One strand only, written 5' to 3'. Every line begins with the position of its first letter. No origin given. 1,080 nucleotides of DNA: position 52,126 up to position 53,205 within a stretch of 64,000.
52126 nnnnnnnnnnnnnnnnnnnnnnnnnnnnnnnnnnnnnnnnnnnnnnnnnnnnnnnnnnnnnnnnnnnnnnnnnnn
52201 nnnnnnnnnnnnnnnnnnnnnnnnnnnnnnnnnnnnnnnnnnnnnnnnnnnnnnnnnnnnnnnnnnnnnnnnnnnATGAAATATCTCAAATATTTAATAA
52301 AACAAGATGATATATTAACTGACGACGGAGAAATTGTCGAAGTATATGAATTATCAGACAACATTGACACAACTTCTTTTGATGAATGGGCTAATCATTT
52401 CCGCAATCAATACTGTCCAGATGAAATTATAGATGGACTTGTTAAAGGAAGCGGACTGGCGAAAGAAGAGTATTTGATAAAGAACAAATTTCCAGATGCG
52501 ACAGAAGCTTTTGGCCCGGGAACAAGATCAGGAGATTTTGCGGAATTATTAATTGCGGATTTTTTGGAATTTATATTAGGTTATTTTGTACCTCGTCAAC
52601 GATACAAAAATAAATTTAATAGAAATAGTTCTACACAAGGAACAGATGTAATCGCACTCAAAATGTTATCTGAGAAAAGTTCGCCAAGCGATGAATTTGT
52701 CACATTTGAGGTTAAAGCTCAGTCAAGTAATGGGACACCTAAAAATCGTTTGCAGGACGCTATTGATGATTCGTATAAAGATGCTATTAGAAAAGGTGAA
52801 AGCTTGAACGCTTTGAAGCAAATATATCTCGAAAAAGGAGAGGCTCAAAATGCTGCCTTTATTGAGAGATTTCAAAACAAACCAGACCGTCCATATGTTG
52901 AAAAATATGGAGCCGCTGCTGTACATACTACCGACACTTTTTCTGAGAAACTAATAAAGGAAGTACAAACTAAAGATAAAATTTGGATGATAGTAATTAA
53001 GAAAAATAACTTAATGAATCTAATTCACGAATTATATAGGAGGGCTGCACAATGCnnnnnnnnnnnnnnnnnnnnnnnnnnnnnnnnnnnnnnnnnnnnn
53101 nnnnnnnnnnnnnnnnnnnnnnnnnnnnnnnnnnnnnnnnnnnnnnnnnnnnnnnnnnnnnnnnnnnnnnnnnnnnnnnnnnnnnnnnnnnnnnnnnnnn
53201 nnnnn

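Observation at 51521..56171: Hachiman-like hamA/hamB pair with an extra co-oriented upstream gene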

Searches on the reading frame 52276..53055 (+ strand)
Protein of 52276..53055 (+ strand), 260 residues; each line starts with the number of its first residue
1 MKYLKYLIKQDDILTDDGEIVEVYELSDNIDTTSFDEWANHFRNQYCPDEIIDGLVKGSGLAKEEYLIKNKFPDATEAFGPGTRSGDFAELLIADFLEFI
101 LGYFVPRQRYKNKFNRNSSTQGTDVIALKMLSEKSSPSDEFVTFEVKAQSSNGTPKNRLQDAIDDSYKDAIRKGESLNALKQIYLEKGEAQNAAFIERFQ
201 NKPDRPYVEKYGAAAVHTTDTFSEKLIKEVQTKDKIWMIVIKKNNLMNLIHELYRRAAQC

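Call 3: search_protein_families(library=padloc, proteins=[window:52276-53055:+], max_evalue=0.01)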
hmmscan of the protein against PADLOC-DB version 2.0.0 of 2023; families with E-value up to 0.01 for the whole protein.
window:52276-53055:+ (260 aa): 4 families
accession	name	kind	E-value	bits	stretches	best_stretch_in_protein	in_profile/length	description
PDLC00161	HamA1|HamA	-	6.4e-97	322.1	1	2-260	6-270/271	DUF1837 domain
PDLC00160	HamA1|HamA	-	1.1e-22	78.6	1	22-259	24-261/264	DUF1837 domain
PDLC00159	HamA1|HamA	-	2.3e-12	45.1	1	18-149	17-141/257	DUF1837 domain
PDLC00155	HamA1|HamA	-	0.0048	14.5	1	68-200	87-209/276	DUF1837 domain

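Call 4: search_protein_families(library=pfam, proteins=[window:52276-53055:+], max_evalue=0.1)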
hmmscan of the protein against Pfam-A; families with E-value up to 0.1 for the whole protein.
window:52276-53055:+ (260 aa): 1 family
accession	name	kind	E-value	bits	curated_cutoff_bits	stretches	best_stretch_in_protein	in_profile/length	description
PF08878.16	HamA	-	1.2e-10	42.1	25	1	59-246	22-218/230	HamA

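Call 35: search_solved_structures(query=window:52276-53055:+, max_evalue=1, show_alignments=2)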
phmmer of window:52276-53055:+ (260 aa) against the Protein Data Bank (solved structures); distinct sequences matched with E-value up to 1: 2.
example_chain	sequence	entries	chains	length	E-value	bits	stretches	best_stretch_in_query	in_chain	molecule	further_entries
8vx9_A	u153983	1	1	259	0.046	16.4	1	83-150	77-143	HamA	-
8vxy_A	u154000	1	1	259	0.2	14.3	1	83-134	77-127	HamA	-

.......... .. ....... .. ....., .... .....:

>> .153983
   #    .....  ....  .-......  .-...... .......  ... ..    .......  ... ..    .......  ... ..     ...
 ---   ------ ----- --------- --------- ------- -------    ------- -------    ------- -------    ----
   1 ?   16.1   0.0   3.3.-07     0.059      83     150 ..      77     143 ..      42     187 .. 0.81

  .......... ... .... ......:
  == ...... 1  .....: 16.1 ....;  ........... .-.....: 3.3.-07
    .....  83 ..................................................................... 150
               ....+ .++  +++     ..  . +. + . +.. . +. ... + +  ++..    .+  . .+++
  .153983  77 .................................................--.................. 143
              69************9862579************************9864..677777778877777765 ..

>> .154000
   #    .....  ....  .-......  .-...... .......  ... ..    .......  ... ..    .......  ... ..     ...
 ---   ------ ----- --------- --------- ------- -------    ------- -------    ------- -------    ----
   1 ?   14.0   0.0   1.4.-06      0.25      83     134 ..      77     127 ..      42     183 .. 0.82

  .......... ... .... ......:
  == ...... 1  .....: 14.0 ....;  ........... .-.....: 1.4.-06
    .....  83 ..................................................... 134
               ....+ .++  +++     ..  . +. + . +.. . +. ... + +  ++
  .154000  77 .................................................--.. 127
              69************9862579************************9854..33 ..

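Call 50: find_homologous_proteins(query=window:52276-53055:+, max_evalue=1e-10)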
Query window:52276-53055:+ (260 aa): 519 proteins with E <= 1e-10 among 945 candidates; the best 120 are listed.
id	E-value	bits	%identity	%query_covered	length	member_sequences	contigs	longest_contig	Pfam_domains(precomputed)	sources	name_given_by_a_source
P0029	2.9e-158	543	92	100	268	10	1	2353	PF08878.17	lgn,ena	-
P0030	8.0e-155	532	90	100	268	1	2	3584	PF08878.17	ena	-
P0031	9.1e-149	512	87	100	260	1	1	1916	PF08878.17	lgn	-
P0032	4.0e-146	503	86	100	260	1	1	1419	PF08878.17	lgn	-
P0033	1.8e-138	478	81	100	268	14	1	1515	PF08878.17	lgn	-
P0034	4.3e-137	474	80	100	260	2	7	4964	PF08878.17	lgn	-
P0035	1.4e-128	446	75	100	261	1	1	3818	PF08878.17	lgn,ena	-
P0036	4.9e-113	395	69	100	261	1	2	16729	PF08878.17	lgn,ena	-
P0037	1.9e-112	393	68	100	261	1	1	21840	PF08878.17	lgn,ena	-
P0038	5.2e-112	391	67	100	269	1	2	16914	PF08878.17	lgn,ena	-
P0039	8.3e-112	391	68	100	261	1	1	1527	PF08878.17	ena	-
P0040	6.0e-111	388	67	100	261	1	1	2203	PF08878.17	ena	-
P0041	7.0e-111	388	67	100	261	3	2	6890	PF08878.17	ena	-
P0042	4.6e-110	385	66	100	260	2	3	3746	PF08878.17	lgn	-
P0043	6.4e-110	385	67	100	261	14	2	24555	PF08878.17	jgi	jgi:hypothetical protein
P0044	1.0e-109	384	66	100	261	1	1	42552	PF08878.17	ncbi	-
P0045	2.6e-109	383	65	100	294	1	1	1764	PF08878.17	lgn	-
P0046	2.7e-109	382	66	100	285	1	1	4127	PF08878.17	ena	-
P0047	3.9e-109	382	65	100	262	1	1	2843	PF08878.17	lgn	-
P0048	4.8e-109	382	67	100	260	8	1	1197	PF08878.17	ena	-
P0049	5.8e-109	381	66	100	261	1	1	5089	PF08878.17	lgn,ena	-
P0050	1.2e-108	380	65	100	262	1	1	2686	PF08878.17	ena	-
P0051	2.0e-108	380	66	100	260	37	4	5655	PF08878.17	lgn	-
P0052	2.2e-108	379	66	100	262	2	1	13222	PF08878.17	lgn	-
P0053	3.9e-108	379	64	100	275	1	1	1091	PF08878.17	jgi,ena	-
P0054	5.1e-108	378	64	100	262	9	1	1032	PF08878.17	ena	-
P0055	5.8e-108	378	65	100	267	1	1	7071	PF08878.17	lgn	-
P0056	7.1e-108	378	65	100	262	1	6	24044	PF08878.17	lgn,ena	-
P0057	1.1e-107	377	65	100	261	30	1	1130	PF08878.17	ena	-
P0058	1.2e-107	377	66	100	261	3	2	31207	PF08878.17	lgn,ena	-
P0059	1.2e-107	377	66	100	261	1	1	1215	PF08878.17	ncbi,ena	-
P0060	1.3e-107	377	66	100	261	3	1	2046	PF08878.17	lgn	-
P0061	1.4e-107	377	64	100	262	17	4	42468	PF08878.17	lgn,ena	-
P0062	2.3e-107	376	66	100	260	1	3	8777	PF08878.17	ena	-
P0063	3.4e-107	376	66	100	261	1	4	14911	PF08878.17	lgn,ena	-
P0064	3.9e-107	375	63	100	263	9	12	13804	PF08878.17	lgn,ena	-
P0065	1.8e-106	373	66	100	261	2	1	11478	PF08878.17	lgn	-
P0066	2.0e-106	373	64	100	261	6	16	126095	PF08878.17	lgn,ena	-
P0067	2.8e-106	373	65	100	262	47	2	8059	PF08878.17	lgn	-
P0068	3.3e-106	372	63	100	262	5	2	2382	PF08878.17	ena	-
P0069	3.5e-106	372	64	100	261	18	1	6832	PF08878.17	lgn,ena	-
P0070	5.2e-106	372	66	100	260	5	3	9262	PF08878.17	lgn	-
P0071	6.6e-106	371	65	100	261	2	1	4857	PF08878.17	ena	-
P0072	1.3e-105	370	67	100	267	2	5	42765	PF08878.17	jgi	-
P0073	1.4e-105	370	67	100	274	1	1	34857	PF08878.17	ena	-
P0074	1.6e-105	370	64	100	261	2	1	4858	PF08878.17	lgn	-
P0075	2.8e-105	369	64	100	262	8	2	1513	PF08878.17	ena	-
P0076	1.6e-104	367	65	100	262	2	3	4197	PF08878.17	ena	-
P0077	1.7e-104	367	63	100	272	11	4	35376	PF08878.17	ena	-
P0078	1.7e-104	367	61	100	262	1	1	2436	PF08878.17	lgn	-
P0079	2.8e-104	366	60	100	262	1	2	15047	PF08878.17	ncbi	-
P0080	2.3e-103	363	62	100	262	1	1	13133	PF08878.17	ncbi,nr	ncbi:MAG: DUF1837 domain-containing protein [Ruminococcus sp.]|nr:DUF1837 domain-containing protein 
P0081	2.6e-103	363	62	100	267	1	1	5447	PF08878.17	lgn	-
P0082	5.0e-103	362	64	100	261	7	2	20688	PF08878.17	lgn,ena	-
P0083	5.3e-103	362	61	100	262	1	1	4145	PF08878.17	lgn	-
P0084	7.0e-103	361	64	100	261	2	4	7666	PF08878.17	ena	-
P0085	9.9e-103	361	64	100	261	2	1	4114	PF08878.17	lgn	-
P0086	2.0e-102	360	62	100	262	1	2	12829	PF08878.17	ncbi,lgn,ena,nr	ncbi:MAG: DUF1837 domain-containing protein [Oscillospiraceae bacterium]|nr:DUF1837 domain-containin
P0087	1.2e-101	357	61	100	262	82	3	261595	PF08878.17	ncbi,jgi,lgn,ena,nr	ncbi:MAG TPA: SAVED domain-containing protein [Ruminococcus sp.]|nr:SAVED domain-containing protein 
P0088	1.3e-101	357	61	100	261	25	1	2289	PF08878.17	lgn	-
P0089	7.7e-101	355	63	100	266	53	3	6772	PF08878.17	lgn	-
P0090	8.1e-101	355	61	100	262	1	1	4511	PF08878.17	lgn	-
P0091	3.1e-100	353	61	100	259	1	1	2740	PF08878.17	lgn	-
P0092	6.6e-100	352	63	100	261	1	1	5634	PF08878.17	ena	-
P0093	1.5e-99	351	63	100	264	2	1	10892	PF08878.17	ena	-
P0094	2.2e-99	350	62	100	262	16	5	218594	PF08878.17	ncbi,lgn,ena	-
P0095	2.3e-98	347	59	100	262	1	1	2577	PF08878.17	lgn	-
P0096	9.5e-98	345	61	99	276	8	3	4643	PF08878.17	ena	-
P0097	2.8e-94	333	57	100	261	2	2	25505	PF08878.17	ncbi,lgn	ncbi:MAG: Hachiman antiphage defense system protein HamA [Lachnospiraceae bacterium]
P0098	5.3e-92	326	60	100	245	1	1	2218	PF08878.17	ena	-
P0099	3.3e-89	317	57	100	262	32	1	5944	PF08878.17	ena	-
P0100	8.2e-84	299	55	100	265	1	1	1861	PF08878.17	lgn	-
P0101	2.4e-81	291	53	100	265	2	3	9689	PF08878.17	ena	-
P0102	3.5e-78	281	51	99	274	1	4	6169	PF08878.17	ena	-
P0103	7.9e-77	276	51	99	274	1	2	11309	PF08878.17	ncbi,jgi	jgi:hypothetical protein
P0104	2.6e-76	274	52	100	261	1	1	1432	PF08878.17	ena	-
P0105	7.2e-76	273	51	100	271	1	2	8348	PF08878.17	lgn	-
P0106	2.3e-75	271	49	100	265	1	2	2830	PF08878.17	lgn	-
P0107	8.2e-75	270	49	100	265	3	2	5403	PF08878.17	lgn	-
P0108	5.3e-73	264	50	96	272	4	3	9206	PF08878.17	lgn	-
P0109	6.8e-73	263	51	100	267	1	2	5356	PF08878.17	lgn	-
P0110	1.0e-72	263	48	100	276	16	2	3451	PF08878.17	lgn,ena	-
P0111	3.1e-72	261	49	99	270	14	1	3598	PF08878.17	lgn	-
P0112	4.3e-72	261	64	72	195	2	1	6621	PF08878.17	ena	-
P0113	1.4e-71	259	50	98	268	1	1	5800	PF08878.17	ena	-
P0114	2.2e-71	258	48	99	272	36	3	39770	PF08878.17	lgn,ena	-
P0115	3.1e-71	258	51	95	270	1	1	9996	PF08878.17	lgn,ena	-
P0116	3.2e-71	258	49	99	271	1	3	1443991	PF08878.17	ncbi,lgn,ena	-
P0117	1.3e-70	256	47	98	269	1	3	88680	PF08878.17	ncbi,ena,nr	ncbi:MAG: DUF1837 domain-containing protein [Treponema sp.]|nr:DUF1837 domain-containing protein [Tr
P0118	1.7e-70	255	48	98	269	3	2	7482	PF08878.17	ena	-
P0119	6.7e-70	253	47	99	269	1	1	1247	PF08878.17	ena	-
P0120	1.5e-69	252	47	99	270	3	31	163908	PF08878.17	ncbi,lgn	-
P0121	1.5e-69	252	49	99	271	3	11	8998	PF08878.17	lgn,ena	-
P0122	1.8e-69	252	46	100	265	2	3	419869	PF08878.17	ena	-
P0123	2.0e-69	252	48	96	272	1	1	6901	PF08878.17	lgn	-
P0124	2.1e-69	252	48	99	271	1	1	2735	PF08878.17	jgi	jgi:Cap4 SAVED domain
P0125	2.9e-69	251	47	98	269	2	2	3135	PF08878.17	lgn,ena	-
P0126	3.8e-69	251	45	98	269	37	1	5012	PF08878.17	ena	-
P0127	4.8e-69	251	46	99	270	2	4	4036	PF08878.17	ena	-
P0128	6.2e-69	250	50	98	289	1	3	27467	PF08878.17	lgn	-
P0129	2.2e-68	248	48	100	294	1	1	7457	PF08878.17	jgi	jgi:hypothetical protein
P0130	2.8e-68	248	51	98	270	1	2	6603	PF08878.17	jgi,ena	-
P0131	3.2e-68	248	47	99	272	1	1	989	PF08878.17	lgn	-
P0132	6.7e-68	247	49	100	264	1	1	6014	PF08878.17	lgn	-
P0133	8.3e-68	247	46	98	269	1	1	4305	PF08878.17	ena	-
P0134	8.8e-68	246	47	98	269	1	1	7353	PF08878.17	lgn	-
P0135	1.1e-67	246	48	98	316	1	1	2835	PF08878.17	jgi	jgi:hypothetical protein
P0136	1.2e-67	246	46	99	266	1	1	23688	PF08878.17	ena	-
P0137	1.3e-67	246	48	96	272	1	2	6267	PF08878.17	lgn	-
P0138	4.0e-67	244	49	99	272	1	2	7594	PF08878.17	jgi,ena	-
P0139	5.9e-67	244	47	98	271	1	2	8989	PF08878.17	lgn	-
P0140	7.4e-67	243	50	95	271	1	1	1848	PF08878.17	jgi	jgi:hypothetical protein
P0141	7.4e-67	243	49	99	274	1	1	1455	PF08878.17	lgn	-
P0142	7.8e-67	243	48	98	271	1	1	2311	PF08878.17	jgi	jgi:hypothetical protein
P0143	9.2e-67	243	47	99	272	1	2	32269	PF08878.17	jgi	jgi:hypothetical protein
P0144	1.6e-66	242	47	98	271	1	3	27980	PF08878.17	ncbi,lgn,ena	-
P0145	1.7e-66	242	46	98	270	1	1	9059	PF08878.17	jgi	jgi:hypothetical protein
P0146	1.8e-66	242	50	99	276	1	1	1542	PF08878.17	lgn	-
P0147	2.0e-66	242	48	99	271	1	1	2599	PF08878.17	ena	-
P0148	2.4e-66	242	50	98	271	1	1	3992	PF08878.17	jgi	jgi:hypothetical protein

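Call 52: find_encoding_contigs(protein=P0036, flank=6000, max_places=2)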
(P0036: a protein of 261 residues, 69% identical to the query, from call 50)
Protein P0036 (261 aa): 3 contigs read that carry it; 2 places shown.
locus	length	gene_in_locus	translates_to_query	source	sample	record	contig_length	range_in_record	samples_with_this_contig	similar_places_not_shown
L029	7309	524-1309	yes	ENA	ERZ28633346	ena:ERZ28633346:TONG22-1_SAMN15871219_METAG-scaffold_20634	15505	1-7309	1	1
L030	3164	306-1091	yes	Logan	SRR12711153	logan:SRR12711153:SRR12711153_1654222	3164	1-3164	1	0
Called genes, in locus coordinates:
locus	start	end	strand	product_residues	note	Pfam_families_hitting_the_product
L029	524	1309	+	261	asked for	PF08878:HamA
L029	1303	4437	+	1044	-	PF00270:DEAD, PF04851:ResIII, PF00271:Helicase_C (faint)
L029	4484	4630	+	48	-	-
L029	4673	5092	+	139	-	-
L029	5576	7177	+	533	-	PF16289:PIN_12, PF18476:PIN_8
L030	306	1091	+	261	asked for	PF08878:HamA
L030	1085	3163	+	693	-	?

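Call 53: find_encoding_contigs(protein=P0044, flank=6000, max_places=2)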
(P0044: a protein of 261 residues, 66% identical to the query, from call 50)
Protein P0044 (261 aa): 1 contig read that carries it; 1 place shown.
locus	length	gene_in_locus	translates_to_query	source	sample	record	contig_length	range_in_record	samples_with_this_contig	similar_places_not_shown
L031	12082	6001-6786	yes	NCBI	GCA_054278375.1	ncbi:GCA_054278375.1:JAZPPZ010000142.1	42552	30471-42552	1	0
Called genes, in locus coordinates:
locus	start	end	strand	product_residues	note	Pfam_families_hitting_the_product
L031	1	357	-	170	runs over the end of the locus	-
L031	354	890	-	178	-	-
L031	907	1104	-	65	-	PF24250:HVO_2718 (weak), PF12844:HTH_19, PF13560:HTH_31, PF01381:HTH_3, PF13443:HTH_26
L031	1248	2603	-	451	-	PF00209:SNF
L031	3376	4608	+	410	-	-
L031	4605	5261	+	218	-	PF00702:Hydrolase, PF13419:HAD_2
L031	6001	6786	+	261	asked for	PF08878:HamA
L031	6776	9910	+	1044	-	PF00270:DEAD, PF04851:ResIII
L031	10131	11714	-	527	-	PF00589:Phage_integrase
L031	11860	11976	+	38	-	-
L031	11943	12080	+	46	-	?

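Call 54: find_encoding_contigs(protein=P0087, flank=6000, max_places=3)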
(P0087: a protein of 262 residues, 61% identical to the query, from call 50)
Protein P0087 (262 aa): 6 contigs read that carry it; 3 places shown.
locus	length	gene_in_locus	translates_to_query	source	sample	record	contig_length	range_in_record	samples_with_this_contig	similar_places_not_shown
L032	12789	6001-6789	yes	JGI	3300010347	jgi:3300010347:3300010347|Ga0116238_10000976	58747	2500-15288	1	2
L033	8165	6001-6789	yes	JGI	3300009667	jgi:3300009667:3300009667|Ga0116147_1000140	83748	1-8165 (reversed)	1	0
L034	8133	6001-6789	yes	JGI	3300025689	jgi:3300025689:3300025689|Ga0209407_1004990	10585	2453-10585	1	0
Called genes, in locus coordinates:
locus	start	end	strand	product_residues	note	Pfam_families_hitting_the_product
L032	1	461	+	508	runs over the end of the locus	PF01076:Mob_Pre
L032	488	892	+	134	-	-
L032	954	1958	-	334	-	PF11185:DUF2971 (faint)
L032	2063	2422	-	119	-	PF13560:HTH_31, PF01381:HTH_3, PF04545:Sigma70_r4 (faint), PF12844:HTH_19, PF13443:HTH_26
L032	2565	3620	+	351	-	PF13651:EcoRI_methylase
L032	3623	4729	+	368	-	PF03235:GmrSD_N, PF01844:HNH, PF14279:HNH_5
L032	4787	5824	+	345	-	-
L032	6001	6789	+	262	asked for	PF08878:HamA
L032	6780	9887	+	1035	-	PF00270:DEAD, PF04851:ResIII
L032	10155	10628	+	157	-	PF13420:Acetyltransf_4 (weak), PF00583:Acetyltransf_1, PF13673:Acetyltransf_10, PF13508:Acetyltransf_7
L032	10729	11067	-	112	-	PF01503:PRA-PH, PF03819:MazG (weak)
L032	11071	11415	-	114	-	PF01502:PRA-CH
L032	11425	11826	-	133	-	PF00583:Acetyltransf_1, PF13673:Acetyltransf_10, PF13508:Acetyltransf_7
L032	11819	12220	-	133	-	PF00383:dCMP_cyt_deam_1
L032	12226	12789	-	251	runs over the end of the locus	PF00977:His_biosynth, PF01207:Dus (faint), PF03060:NMO (faint), PF01180:DHO_dh (faint)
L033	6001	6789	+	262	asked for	PF08878:HamA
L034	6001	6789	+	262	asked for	PF08878:HamA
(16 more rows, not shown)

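Call 55: find_encoding_contigs(protein=P0034, flank=5000, max_places=4)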
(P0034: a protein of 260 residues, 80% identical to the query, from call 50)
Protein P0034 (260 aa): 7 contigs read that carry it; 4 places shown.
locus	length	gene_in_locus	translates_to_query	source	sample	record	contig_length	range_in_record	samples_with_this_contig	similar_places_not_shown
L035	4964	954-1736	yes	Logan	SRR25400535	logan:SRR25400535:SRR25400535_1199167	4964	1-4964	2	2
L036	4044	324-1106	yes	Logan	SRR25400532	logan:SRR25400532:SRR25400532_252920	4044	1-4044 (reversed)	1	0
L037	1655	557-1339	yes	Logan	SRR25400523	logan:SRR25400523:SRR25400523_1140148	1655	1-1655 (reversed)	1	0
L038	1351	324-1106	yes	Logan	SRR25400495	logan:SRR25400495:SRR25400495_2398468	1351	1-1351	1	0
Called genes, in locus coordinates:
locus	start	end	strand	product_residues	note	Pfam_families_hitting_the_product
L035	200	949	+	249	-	PF19553:DUF6076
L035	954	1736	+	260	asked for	PF08878:HamA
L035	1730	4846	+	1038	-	PF00270:DEAD, PF04851:ResIII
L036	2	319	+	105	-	?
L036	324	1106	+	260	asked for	PF08878:HamA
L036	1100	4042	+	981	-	?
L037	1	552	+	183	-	?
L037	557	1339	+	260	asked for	PF08878:HamA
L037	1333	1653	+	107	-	?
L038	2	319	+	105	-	?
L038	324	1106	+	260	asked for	PF08878:HamA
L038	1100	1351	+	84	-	?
